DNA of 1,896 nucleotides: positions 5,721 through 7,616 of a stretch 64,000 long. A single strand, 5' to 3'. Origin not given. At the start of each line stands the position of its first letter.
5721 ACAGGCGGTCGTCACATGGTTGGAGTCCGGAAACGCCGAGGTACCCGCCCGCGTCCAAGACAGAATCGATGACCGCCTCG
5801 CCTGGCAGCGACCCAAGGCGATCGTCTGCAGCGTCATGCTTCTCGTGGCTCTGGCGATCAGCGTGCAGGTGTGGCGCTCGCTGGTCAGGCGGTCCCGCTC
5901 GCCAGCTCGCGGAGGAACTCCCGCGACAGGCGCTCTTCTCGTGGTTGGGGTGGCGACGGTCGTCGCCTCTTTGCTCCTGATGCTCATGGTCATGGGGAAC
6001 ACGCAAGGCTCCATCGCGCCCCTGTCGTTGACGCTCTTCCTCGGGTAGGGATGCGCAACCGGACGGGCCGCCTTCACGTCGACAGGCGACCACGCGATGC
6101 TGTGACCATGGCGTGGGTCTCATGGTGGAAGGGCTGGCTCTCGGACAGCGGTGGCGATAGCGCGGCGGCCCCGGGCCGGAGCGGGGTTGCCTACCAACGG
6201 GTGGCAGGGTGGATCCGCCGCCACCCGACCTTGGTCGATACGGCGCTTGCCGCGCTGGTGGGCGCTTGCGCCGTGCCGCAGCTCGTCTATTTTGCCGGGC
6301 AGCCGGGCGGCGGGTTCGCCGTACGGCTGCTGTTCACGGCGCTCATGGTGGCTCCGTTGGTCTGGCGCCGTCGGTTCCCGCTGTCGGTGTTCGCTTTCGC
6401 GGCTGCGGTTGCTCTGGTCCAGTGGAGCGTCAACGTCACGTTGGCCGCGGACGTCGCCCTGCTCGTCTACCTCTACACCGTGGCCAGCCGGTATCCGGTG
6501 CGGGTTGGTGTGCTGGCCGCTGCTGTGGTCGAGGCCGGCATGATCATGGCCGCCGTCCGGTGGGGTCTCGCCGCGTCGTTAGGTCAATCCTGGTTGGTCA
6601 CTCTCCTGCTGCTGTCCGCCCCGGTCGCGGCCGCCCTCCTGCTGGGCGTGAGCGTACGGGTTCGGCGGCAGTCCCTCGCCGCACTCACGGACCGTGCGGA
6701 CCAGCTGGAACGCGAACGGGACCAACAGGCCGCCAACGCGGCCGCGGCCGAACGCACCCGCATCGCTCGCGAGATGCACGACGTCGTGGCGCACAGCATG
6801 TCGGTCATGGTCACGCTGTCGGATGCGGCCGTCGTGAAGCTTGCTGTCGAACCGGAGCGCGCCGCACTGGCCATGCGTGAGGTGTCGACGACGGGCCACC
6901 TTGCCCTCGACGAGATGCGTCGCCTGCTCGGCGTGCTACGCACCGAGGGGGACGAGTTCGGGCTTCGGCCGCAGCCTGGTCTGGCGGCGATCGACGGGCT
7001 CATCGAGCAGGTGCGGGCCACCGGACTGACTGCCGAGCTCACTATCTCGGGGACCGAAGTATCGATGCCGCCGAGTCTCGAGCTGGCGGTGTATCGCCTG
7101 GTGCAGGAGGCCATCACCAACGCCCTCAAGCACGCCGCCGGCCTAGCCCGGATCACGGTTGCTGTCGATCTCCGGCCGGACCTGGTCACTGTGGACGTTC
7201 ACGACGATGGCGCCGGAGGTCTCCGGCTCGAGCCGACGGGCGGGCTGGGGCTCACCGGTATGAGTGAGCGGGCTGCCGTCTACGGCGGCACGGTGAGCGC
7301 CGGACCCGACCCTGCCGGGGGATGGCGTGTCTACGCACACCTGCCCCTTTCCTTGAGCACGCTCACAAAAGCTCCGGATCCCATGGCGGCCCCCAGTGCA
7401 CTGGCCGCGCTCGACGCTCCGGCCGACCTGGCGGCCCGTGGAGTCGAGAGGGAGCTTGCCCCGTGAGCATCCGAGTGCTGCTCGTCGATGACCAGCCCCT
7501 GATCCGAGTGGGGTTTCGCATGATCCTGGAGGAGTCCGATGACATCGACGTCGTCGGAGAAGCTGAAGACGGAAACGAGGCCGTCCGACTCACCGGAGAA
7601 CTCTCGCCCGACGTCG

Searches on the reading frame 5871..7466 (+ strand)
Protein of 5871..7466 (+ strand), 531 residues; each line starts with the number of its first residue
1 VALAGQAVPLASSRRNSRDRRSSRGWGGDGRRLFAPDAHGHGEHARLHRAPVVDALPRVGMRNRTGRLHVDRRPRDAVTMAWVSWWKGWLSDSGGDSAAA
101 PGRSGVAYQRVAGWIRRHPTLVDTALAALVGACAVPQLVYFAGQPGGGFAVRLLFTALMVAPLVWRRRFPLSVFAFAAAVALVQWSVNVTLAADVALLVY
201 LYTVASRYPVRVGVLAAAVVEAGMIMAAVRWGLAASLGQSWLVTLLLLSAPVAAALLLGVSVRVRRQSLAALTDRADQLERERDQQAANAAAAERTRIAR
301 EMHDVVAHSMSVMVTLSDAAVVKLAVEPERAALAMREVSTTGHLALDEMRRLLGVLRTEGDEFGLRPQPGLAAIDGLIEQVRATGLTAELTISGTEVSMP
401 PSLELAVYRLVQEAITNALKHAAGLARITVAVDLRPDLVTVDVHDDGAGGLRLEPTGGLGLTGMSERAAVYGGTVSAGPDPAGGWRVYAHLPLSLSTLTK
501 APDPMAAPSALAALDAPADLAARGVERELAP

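Call 28: search_protein_families(library=pfam, proteins=[window:5871-7466:+], max_evalue=0.0001)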
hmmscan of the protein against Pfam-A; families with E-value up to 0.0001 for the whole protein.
window:5871-7466:+ (531 aa): 3 families
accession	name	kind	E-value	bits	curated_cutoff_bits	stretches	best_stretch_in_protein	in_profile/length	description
PF23539.1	DUF7134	-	1.6e-26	93.3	27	1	112-266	2-155/155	Domain of unknown function (DUF7134)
PF07730.19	HisKA_3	-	6.4e-16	59.1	24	1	294-359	1-66/68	Histidine kinase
PF02518.31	HATPase_c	-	2e-10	41.5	26.4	1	404-494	3-110/111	Histidine kinase-, DNA gyrase B-, and HSP90-like ATPase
